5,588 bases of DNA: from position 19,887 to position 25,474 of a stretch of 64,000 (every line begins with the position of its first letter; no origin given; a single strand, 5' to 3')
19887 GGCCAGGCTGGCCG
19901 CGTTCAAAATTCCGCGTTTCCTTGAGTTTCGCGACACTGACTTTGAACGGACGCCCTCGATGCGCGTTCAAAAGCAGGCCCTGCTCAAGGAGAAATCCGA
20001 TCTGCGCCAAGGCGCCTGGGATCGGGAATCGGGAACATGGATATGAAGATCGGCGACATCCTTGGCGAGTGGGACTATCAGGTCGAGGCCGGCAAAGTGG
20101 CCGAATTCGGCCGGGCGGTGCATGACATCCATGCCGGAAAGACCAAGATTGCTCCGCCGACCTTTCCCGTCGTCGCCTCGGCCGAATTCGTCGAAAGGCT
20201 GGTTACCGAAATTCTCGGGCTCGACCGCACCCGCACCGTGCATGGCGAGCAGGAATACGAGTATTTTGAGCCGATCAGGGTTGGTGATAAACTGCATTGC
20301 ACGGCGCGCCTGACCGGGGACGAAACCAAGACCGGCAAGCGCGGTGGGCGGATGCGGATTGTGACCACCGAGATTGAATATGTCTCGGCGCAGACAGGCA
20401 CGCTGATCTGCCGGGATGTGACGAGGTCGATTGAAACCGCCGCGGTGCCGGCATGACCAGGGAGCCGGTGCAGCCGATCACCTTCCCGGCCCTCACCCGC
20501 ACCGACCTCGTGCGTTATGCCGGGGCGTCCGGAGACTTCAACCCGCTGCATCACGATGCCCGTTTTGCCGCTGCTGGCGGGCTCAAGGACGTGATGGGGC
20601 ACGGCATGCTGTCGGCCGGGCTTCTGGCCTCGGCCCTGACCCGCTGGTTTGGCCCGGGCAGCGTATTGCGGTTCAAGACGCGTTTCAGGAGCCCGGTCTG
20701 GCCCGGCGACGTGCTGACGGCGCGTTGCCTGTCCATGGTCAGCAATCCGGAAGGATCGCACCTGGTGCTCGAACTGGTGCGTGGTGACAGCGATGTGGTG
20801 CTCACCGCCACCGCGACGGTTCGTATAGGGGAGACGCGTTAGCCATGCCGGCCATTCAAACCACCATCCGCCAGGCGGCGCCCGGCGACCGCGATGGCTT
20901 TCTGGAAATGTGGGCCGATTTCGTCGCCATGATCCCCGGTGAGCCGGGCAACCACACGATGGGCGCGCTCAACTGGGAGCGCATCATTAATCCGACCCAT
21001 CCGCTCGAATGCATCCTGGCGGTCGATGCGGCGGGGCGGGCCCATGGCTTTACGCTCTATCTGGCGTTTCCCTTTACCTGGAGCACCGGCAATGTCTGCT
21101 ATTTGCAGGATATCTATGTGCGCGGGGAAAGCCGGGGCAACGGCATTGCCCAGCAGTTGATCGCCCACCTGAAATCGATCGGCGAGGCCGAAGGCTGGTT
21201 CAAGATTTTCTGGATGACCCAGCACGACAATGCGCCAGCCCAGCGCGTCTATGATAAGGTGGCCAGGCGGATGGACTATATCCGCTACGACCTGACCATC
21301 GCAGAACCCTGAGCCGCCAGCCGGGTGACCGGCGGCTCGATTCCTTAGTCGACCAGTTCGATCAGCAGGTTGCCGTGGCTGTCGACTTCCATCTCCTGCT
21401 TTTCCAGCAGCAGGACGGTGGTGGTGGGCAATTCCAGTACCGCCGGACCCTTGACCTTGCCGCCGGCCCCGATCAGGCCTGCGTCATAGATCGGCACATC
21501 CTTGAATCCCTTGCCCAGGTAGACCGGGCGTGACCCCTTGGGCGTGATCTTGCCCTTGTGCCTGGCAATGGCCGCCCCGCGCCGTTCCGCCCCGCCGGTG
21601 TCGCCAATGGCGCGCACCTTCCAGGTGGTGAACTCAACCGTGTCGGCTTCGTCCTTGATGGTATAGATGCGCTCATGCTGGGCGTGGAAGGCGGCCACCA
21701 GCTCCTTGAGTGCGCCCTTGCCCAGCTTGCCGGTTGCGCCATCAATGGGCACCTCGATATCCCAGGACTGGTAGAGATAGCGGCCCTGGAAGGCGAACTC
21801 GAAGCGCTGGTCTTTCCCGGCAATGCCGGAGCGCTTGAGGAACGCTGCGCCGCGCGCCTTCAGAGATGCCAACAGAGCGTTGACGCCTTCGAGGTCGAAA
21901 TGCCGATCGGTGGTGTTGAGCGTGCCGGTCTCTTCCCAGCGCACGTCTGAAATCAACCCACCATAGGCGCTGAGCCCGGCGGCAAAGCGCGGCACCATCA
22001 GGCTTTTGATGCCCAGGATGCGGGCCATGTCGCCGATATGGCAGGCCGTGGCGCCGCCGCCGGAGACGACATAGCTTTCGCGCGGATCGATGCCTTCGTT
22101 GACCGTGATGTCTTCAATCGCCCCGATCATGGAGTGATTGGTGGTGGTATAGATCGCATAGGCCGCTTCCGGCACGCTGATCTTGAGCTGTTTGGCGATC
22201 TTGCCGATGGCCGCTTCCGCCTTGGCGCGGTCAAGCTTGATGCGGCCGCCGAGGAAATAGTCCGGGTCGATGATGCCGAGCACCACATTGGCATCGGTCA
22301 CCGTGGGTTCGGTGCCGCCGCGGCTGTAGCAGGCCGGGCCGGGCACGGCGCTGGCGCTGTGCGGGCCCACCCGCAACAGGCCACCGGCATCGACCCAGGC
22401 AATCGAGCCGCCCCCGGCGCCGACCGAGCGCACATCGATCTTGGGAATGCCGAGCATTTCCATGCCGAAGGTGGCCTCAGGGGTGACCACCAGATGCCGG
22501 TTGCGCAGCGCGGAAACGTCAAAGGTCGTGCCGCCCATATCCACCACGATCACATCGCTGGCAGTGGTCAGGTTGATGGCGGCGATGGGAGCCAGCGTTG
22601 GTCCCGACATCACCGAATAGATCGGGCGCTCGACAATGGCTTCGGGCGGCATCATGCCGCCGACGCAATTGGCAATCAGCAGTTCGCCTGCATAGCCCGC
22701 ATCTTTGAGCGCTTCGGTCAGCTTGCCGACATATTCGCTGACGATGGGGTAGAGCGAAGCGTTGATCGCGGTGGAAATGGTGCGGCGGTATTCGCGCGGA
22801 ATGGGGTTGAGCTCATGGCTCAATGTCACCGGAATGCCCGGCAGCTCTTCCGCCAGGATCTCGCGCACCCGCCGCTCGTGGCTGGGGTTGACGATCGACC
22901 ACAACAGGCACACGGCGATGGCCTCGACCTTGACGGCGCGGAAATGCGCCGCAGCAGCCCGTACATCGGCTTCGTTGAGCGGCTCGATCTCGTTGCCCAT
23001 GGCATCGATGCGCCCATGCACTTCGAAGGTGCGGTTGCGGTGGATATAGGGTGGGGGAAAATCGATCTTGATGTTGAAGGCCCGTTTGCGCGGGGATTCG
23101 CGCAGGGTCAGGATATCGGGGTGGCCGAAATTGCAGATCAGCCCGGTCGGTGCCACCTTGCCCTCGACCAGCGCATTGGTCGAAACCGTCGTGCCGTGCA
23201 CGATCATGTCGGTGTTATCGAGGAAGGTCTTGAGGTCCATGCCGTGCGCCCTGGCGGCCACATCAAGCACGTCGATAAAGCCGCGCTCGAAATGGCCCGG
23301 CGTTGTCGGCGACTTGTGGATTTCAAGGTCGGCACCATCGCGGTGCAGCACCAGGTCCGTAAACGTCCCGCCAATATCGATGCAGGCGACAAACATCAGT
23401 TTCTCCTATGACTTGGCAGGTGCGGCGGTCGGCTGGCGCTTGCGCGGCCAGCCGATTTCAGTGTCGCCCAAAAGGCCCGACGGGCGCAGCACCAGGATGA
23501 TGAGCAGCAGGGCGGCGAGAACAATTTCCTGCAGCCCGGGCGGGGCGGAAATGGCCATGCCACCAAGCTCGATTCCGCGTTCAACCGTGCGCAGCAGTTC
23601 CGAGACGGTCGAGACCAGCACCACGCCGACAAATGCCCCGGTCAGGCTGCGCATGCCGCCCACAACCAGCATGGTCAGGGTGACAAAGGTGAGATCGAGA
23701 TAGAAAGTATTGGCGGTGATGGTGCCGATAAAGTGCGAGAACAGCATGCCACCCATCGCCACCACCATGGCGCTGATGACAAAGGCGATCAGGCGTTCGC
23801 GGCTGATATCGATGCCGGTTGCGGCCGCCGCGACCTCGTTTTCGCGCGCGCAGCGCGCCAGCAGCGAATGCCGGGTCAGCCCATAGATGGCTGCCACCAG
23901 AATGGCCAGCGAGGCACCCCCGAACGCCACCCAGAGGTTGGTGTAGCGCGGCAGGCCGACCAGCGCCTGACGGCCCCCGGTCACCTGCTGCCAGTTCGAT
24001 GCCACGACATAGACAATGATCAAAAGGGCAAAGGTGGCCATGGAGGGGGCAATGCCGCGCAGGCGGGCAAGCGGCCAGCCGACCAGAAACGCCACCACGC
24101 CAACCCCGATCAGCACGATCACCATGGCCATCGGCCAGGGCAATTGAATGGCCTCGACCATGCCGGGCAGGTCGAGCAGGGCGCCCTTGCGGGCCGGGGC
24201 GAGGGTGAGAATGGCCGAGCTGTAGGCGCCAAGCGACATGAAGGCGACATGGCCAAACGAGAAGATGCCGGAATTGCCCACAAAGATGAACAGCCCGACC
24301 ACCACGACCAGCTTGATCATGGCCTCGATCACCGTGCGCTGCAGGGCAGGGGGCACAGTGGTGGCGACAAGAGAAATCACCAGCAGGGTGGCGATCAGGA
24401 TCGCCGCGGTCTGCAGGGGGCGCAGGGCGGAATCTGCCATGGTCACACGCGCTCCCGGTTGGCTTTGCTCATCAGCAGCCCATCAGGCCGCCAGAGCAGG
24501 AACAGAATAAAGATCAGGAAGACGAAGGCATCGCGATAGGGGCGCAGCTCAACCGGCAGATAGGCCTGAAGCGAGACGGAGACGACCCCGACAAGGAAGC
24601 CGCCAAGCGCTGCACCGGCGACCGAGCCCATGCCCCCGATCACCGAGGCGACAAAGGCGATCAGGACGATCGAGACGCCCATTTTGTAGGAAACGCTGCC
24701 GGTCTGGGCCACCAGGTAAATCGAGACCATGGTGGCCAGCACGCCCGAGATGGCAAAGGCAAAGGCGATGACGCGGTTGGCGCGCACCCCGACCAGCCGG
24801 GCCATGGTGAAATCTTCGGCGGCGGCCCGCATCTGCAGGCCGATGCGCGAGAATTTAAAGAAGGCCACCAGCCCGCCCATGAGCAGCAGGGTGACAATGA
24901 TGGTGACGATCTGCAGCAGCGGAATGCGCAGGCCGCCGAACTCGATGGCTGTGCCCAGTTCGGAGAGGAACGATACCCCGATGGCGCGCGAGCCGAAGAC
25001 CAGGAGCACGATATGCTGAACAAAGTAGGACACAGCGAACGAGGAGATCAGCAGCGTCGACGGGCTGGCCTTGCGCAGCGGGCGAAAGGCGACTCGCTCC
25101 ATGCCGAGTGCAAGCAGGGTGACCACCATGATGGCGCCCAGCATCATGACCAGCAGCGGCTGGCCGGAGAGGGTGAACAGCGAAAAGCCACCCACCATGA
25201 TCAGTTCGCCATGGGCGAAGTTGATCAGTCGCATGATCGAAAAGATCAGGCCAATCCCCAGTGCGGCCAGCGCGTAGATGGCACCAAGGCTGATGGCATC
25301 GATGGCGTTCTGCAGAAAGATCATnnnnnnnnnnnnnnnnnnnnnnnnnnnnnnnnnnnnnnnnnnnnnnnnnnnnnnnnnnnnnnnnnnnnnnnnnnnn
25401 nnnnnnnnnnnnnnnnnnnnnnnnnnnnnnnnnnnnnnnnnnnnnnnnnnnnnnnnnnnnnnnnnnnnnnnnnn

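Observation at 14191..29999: A 21-bp near-identical imperfect palindrome occurs three times and links about 19 kb of catabolic operons into one putative TetR regulon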

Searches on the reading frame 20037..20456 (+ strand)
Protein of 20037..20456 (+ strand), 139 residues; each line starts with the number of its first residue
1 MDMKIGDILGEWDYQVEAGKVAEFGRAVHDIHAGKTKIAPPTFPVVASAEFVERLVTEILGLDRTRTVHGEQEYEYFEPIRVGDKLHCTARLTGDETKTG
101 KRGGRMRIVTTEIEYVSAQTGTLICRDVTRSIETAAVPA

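Call 7: search_protein_families(library=pfam, proteins=[window:20037-20456:+])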
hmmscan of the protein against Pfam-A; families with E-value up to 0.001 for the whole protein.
window:20037-20456:+ (139 aa): 2 families
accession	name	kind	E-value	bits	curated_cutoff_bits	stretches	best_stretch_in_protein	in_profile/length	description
PF13452.11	FAS1_DH_region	-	4.3e-19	69.4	22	1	5-118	3-124/132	FAS1-like, dehydratase domain region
PF22622.2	MFE-2_hydrat-2_N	-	3.6e-06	27.3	27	1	39-127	34-122/130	MFE-2 hydratase 2 N-terminal domain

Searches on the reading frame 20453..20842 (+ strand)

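Call 7: search_protein_families(library=pfam, proteins=[window:20453-20842:+])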
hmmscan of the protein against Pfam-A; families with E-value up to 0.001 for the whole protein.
window:20453-20842:+ (129 aa): 1 family
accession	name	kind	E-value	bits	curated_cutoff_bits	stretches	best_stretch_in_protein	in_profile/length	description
PF01575.25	MaoC_dehydratas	-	8.4e-21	74.3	27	1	13-92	17-99/123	MaoC like domain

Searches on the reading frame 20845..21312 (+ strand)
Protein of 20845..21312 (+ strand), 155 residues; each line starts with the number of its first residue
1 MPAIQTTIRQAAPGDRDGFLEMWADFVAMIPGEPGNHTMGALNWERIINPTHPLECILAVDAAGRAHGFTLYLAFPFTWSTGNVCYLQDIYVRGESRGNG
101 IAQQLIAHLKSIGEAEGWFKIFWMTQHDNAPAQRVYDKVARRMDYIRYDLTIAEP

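Call 7: search_protein_families(library=pfam, proteins=[window:20845-21312:+])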
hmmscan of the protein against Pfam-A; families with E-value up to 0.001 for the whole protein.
window:20845-21312:+ (155 aa): 2 families
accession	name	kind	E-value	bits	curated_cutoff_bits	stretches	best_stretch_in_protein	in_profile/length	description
PF00583.31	Acetyltransf_1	-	1.6e-11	44.9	20.7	1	51-138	32-113/116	Acetyltransferase (GNAT) family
PF13508.13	Acetyltransf_7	-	3.6e-06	27.7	27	1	64-138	12-79/84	Acetyltransferase (GNAT) domain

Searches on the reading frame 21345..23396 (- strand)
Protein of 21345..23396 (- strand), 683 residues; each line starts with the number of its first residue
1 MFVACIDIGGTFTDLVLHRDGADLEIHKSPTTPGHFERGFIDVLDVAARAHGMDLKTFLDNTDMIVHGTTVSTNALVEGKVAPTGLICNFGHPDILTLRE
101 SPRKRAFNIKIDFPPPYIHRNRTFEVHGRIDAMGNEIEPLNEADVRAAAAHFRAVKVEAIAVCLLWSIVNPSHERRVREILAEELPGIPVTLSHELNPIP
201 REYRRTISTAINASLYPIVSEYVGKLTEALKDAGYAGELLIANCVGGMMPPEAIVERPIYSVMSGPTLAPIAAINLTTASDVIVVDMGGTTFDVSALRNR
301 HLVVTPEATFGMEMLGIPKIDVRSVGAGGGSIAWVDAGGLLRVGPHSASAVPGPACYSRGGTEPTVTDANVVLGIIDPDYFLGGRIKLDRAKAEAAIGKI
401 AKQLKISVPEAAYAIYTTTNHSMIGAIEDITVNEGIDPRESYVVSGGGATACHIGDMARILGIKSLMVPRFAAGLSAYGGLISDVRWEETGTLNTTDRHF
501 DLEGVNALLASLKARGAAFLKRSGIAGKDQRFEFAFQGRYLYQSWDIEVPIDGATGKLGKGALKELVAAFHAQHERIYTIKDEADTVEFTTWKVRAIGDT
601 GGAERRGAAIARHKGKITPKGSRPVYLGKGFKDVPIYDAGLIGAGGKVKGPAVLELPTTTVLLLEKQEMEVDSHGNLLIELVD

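Call 7: search_protein_families(library=pfam, proteins=[window:21345-23396:-])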
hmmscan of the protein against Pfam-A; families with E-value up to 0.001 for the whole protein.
window:21345-23396:- (683 aa): 3 families
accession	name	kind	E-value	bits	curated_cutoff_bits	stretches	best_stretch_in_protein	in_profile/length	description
PF01968.24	Hydantoinase_A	-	2.2e-76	257.3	22.9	1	205-488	1-290/291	Hydantoinase/oxoprolinase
PF05378.19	Hydant_A_N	-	5.6e-47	160.2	25.2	1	5-184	3-175/176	Hydantoinase/oxoprolinase N-terminal region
PF19278.4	Hydant_A_C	-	2.9e-11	43.6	21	1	505-674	14-185/193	Hydantoinase/oxoprolinase C-terminal domain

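Call 45: search_protein_families(library=ncbifam, proteins=[window:21345-23396:-], max_evalue=1e-10)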
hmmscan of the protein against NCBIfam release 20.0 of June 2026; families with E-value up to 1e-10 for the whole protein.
window:21345-23396:- (683 aa): 3 families
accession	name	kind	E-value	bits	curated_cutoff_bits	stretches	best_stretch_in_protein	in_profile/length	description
NF050156.1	CapLactmsAlpCapA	equivalog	3.3e-169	564.4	1000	1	5-677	4-683/689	caprolactamase subunit alpha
NF042975.2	AcphenoCarb_ApcC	equivalog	4.9e-84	282.9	1500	1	5-459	12-481/733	acetophenone carboxylase subunit gamma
NF042960.1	AcphenoCarb_ApcA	equivalog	1.5e-53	182.1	1250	1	142-677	123-653/658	acetophenone carboxylase subunit alpha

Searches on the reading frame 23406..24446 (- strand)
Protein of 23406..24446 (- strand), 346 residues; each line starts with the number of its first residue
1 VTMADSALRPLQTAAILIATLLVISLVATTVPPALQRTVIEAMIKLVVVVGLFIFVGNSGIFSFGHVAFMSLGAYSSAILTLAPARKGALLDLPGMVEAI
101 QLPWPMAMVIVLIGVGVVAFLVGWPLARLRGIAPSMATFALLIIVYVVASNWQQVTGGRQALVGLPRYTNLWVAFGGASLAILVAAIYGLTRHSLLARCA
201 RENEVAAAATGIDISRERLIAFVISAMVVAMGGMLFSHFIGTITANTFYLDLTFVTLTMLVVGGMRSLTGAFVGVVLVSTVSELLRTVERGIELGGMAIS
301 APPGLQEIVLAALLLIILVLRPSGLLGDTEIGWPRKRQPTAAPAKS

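Call 7: search_protein_families(library=pfam, proteins=[window:23406-24446:-])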
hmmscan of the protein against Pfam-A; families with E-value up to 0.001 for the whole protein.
window:23406-24446:- (346 aa): 1 family
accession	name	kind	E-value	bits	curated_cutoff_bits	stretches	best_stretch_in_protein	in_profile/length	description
PF02653.21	BPD_transp_2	-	4.1e-24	85.6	26.8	1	38-318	5-269/269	Branched-chain amino acid transport system / permease component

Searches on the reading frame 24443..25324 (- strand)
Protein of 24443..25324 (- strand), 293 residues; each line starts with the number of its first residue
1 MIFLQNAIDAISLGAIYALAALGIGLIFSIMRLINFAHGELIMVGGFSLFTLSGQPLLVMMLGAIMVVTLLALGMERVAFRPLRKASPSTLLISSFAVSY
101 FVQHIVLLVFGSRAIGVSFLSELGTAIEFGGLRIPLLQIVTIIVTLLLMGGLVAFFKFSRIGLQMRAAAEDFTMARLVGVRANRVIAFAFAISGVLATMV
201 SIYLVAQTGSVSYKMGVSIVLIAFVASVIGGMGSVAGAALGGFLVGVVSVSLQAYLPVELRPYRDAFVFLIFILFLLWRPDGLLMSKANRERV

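Call 65: search_protein_families(library=pfam, proteins=[window:24443-25324:-], max_evalue=0.01)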
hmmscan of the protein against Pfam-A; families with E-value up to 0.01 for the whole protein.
window:24443-25324:- (293 aa): 1 family
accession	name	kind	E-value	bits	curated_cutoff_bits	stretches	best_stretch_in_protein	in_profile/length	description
PF02653.21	BPD_transp_2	-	1.4e-34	119.9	26.8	1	8-276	3-269/269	Branched-chain amino acid transport system / permease component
